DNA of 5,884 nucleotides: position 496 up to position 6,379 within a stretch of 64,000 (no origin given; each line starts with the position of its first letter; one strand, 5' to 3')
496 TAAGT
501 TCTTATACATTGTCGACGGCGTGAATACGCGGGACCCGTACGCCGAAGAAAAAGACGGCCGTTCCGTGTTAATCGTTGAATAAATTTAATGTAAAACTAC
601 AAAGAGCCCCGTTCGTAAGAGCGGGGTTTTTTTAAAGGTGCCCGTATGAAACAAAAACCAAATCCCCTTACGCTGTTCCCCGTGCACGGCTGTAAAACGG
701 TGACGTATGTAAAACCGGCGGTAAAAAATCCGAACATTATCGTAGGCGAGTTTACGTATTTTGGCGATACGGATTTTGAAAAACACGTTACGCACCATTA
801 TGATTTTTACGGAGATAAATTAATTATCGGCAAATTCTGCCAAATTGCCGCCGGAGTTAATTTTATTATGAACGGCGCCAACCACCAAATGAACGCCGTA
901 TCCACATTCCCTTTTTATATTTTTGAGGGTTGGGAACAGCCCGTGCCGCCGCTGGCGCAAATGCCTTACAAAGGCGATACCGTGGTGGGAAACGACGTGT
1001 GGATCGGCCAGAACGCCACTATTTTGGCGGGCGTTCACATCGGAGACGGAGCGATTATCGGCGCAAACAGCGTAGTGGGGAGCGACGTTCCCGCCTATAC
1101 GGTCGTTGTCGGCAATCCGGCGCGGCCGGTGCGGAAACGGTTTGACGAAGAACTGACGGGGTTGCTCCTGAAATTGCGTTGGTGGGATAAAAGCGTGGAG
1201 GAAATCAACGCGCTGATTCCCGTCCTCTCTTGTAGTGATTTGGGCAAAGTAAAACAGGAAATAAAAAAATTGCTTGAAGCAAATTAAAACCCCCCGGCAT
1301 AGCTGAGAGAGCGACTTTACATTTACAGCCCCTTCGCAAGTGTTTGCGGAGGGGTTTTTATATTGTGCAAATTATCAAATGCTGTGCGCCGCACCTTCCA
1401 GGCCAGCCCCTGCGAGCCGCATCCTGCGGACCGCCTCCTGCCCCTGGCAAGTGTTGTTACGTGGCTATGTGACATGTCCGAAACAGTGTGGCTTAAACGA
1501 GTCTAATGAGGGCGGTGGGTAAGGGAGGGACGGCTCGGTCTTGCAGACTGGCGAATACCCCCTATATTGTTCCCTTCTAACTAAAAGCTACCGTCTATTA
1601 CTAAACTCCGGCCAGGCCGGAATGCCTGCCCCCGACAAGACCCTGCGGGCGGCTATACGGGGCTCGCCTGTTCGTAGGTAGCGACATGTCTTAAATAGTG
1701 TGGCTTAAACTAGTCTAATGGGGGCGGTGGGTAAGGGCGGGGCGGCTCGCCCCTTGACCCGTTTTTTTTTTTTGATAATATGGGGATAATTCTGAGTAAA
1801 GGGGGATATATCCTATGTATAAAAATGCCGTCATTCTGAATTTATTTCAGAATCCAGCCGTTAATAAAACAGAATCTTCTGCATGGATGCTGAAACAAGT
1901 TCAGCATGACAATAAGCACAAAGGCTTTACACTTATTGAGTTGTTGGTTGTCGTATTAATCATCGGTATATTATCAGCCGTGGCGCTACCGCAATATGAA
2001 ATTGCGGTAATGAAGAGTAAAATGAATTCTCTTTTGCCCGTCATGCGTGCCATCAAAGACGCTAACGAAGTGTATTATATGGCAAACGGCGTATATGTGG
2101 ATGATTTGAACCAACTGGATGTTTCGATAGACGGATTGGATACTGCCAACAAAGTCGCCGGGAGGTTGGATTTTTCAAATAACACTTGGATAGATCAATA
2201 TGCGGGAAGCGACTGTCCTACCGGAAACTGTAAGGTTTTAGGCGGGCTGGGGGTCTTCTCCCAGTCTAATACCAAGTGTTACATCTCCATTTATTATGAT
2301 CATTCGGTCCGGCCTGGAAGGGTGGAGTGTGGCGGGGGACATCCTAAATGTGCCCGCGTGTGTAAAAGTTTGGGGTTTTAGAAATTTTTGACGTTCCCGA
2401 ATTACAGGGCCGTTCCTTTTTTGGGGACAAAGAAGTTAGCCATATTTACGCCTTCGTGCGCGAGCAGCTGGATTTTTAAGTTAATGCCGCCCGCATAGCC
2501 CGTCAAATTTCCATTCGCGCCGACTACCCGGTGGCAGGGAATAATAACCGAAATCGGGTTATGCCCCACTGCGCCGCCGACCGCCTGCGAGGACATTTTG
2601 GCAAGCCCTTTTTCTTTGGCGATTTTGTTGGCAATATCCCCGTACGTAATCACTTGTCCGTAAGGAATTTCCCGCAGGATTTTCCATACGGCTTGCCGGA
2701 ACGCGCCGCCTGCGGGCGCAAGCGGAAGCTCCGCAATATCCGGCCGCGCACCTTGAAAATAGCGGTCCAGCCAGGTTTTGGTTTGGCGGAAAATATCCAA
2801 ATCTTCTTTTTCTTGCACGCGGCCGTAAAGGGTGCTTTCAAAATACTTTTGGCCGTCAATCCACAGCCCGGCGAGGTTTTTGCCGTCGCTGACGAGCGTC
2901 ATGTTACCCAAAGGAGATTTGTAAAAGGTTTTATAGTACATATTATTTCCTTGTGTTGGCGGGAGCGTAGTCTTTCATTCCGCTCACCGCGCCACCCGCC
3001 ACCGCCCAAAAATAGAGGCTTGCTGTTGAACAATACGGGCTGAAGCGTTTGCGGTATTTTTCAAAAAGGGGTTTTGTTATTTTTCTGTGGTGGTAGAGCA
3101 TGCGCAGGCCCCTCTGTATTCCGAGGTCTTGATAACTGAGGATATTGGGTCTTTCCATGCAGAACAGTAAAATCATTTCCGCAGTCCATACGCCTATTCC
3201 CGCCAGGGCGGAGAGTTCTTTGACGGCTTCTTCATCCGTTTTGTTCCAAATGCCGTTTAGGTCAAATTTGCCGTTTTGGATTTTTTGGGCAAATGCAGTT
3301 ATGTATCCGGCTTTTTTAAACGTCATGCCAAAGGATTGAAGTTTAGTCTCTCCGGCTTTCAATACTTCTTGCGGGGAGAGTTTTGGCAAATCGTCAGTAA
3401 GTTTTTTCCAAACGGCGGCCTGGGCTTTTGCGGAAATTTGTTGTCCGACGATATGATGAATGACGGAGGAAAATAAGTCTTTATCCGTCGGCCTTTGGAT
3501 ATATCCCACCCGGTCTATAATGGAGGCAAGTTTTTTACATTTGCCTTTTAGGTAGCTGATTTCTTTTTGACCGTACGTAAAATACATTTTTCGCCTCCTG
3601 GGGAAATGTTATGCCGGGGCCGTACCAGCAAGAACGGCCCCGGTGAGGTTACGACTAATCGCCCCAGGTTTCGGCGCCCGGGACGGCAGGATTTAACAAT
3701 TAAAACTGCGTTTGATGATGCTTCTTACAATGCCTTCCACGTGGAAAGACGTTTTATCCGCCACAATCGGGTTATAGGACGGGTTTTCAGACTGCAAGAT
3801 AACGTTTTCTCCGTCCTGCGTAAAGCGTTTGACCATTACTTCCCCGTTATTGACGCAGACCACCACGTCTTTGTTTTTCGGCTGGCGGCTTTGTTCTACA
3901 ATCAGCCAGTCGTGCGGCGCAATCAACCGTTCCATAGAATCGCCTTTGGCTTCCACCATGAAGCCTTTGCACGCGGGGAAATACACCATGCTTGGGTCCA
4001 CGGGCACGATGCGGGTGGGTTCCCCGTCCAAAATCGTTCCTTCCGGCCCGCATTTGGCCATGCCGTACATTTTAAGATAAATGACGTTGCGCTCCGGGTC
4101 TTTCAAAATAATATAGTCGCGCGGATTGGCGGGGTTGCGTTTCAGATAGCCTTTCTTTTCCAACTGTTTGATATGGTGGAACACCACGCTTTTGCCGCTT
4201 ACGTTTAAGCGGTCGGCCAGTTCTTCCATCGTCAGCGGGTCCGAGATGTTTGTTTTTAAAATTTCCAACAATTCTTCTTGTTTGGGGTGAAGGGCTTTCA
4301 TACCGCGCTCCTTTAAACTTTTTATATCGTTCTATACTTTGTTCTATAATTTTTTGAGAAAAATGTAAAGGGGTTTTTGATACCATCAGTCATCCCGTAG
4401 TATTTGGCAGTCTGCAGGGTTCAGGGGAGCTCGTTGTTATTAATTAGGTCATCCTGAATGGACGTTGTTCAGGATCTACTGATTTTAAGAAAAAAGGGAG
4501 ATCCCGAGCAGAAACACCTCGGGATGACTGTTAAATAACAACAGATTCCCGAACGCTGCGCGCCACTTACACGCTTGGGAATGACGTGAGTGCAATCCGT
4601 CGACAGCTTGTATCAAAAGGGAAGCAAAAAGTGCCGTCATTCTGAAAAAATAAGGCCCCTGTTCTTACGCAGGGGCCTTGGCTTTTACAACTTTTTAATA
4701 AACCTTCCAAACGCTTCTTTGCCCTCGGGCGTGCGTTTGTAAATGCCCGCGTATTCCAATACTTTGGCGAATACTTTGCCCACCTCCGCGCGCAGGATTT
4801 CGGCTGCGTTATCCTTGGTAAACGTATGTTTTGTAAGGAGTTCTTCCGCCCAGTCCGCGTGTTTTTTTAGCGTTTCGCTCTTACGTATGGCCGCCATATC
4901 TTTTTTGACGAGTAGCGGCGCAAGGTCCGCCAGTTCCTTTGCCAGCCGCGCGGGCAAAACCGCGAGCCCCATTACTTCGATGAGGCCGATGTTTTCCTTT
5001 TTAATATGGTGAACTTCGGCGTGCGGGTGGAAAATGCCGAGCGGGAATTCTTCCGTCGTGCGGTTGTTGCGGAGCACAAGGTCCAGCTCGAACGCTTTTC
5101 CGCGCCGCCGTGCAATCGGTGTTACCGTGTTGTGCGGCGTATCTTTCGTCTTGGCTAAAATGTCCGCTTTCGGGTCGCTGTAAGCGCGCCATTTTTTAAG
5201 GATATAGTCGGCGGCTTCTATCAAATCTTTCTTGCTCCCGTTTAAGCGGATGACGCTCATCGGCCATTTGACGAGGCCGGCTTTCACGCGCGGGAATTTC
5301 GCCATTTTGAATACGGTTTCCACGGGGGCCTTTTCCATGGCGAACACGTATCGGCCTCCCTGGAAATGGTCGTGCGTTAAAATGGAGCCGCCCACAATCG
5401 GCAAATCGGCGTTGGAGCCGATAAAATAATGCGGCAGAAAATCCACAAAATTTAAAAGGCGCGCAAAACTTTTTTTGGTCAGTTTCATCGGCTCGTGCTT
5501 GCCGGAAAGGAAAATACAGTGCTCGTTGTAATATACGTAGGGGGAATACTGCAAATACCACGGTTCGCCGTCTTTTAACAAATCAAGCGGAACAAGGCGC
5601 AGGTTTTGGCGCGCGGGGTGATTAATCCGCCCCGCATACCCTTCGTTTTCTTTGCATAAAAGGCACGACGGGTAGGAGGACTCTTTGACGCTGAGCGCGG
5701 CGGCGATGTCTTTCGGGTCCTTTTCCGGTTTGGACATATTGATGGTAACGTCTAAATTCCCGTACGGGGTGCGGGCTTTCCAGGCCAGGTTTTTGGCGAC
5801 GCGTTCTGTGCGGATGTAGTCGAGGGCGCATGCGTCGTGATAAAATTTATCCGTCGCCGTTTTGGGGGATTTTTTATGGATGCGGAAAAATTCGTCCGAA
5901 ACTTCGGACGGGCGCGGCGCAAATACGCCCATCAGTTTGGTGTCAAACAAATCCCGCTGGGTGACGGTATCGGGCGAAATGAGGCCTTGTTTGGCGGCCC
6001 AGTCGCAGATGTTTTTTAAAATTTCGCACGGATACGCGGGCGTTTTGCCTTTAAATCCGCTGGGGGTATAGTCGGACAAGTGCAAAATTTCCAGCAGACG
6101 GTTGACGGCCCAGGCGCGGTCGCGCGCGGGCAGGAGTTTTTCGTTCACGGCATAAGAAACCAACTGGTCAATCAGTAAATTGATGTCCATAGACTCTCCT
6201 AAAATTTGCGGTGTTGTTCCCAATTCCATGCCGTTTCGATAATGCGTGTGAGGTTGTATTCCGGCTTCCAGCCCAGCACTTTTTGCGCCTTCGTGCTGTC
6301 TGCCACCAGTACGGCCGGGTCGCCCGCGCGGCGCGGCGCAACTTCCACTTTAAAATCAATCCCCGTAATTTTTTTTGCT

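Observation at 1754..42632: Six-copy promoter family whose -35/-10 spacer is a poly-T tract: candidate phase-variable pilin / surface-protein regulon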

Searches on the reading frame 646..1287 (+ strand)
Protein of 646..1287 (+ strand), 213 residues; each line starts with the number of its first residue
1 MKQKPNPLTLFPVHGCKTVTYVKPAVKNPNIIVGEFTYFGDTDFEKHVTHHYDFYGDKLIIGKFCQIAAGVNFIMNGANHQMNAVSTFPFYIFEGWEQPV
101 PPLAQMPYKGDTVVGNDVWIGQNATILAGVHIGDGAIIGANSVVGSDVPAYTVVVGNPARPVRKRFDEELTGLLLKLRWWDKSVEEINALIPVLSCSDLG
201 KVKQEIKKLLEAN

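Call 47: search_protein_families(library=pfam, proteins=[window:646-1287:+], max_evalue=0.001)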
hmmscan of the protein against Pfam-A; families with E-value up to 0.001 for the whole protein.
window:646-1287:+ (213 aa): 2 families
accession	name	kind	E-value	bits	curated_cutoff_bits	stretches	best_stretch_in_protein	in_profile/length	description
PF00132.30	Hexapep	-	2e-12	46.7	27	1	111-145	1-35/36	Bacterial transferase hexapeptide (six repeats)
PF14602.12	Hexapep_2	-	4.7e-07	29.9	27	1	112-145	2-33/34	Hexapeptide repeat of succinyl-transferase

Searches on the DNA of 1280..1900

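Call 35: search_rna_families(source=window, start=1280, end=1900, threshold=evalue, max_evalue=10)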
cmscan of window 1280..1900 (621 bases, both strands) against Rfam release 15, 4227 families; matches with E-value up to 10: 5.
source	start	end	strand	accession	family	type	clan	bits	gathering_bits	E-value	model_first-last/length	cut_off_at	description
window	1626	1772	+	RF02230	sX11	Gene; sRNA;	-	24.1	70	0.024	1-138/138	no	Proteobacterial sRNA sX11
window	1319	1366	+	RF02371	PyrG_leader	Cis-reg; leader;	-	23.1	65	1.2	31-78/78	no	PyrG leader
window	1280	1369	+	RF00557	L10_leader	Cis-reg; leader;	-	21.7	44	0.28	71-138/138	5'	Ribosomal protein L10 leader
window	1296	1411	+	RF01702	Cyano-2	Gene; sRNA;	-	17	40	0.07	1-204/204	no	Cyano-2 RNA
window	1358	1464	+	RF00457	IRES_mnt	Cis-reg; IRES;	-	9.1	100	9.9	1-203/203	no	Mnt IRES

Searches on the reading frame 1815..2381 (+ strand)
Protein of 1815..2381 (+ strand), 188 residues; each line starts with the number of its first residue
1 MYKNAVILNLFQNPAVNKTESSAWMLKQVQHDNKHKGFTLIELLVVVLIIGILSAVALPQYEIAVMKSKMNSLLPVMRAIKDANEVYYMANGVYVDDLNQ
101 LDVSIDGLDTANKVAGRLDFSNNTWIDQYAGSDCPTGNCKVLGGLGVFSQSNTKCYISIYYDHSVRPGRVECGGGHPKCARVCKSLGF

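Call 5: search_protein_families(library=pfam, proteins=[window:1815-2381:+], max_evalue=0.01)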
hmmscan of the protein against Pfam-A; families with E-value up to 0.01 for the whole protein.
window:1815-2381:+ (188 aa): 1 family
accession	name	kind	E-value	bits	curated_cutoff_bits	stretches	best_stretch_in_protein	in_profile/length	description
PF07963.17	N_methyl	-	8.3e-10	38.3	21.2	1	33-58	2-27/27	Prokaryotic N-terminal methylation motif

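Call 57: find_encoding_contigs(protein=window:1815-2381:+, flank=3000, max_places=10)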
Protein window:1815-2381:+ (188 aa): 24 contigs read that carry it; 1 place shown.
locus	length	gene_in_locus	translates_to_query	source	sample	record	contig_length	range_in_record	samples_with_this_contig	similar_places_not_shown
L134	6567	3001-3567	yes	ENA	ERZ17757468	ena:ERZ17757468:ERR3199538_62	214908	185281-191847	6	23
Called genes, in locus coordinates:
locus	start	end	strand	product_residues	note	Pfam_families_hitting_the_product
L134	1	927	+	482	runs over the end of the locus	PF01743:PolyA_pol (faint), PF12627:PolyA_pol_RNAbd, PF01966:HD, PF13735:tRNA_NucTran2_2 (faint)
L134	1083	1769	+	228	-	PF16561:AMPK1_CBM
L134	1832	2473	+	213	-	PF00132:Hexapep, PF14602:Hexapep_2 (weak)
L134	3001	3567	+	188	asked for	PF07963:N_methyl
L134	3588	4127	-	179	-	PF02870:Methyltransf_1N, PF01035:DNA_binding_1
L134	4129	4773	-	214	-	PF00730:HhH-GPD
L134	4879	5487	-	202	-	PF01726:LexA_DNA_bind, PF08279:HTH_11 (weak), PF00717:Peptidase_S24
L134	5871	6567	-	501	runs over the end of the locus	PF01087:GalP_UDP_transf, PF02744:GalP_UDP_tr_C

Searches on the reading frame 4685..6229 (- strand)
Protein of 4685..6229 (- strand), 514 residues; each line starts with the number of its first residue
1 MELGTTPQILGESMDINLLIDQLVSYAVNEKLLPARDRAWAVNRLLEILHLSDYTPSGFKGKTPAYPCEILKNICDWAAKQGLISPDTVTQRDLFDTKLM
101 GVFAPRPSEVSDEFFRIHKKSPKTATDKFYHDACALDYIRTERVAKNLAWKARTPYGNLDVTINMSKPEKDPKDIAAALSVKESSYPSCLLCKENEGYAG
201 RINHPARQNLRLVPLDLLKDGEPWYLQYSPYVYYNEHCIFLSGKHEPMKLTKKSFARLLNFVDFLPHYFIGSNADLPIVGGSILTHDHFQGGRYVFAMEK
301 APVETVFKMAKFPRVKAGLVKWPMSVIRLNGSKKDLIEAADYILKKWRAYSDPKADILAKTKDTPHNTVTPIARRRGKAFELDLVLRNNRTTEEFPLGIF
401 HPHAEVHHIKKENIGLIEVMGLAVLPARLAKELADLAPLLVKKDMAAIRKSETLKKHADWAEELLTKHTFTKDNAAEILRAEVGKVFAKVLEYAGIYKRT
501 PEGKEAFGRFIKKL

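Call 11: search_protein_families(library=ncbifam, proteins=[window:4685-6229:-])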
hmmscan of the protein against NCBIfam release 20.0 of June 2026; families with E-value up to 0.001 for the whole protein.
window:4685-6229:- (514 aa): 12 families
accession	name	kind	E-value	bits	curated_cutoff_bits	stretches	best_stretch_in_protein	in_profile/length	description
NF003629.0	PRK05270.1-2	subfamily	3.2e-228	758.7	628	1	14-514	2-504/508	UDP-glucose--hexose-1-phosphate uridylyltransferase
TIGR01239.1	galT_2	equivalog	2.2e-201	670.2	650.15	1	20-513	2-488/489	UDP-glucose--hexose-1-phosphate uridylyltransferase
NF003633.0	PRK05270.2-2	subfamily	6.5e-192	639.1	721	1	17-514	5-494/497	UDP-glucose--hexose-1-phosphate uridylyltransferase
NF003631.0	PRK05270.1-5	subfamily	7e-181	602.5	765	1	18-513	4-488/493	UDP-glucose--hexose-1-phosphate uridylyltransferase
NF003630.0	PRK05270.1-3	equivalog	1.9e-169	564.8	769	1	66-514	46-486/487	UDP-glucose--hexose-1-phosphate uridylyltransferase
NF003628.0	PRK05270.1-1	equivalog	1.4e-156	522.3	1021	1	78-513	58-487/493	UDP-glucose--hexose-1-phosphate uridylyltransferase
NF003635.0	PRK05270.2-5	subfamily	1.5e-144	482.7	905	1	17-514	4-498/499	UDP-glucose--hexose-1-phosphate uridylyltransferase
NF003634.0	PRK05270.2-3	equivalog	5.9e-144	480.6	1021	1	15-512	2-489/493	UDP-glucose--hexose-1-phosphate uridylyltransferase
NF003636.0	PRK05270.3-1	equivalog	6.8e-118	394.5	1223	2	70-436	84-461/560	UDP-glucose--hexose-1-phosphate uridylyltransferase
NF003638.0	PRK05270.3-3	equivalog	3.3e-99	332.8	1021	2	184-436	123-379/476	UDP-glucose--hexose-1-phosphate uridylyltransferase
NF003632.0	PRK05270.2-1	equivalog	1.2e-91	307.7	865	1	19-500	11-500/515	UDP-glucose--hexose-1-phosphate uridylyltransferase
NF003637.0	PRK05270.3-2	equivalog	3.7e-32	111.6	860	1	35-357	22-323/404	UDP-glucose--hexose-1-phosphate uridylyltransferase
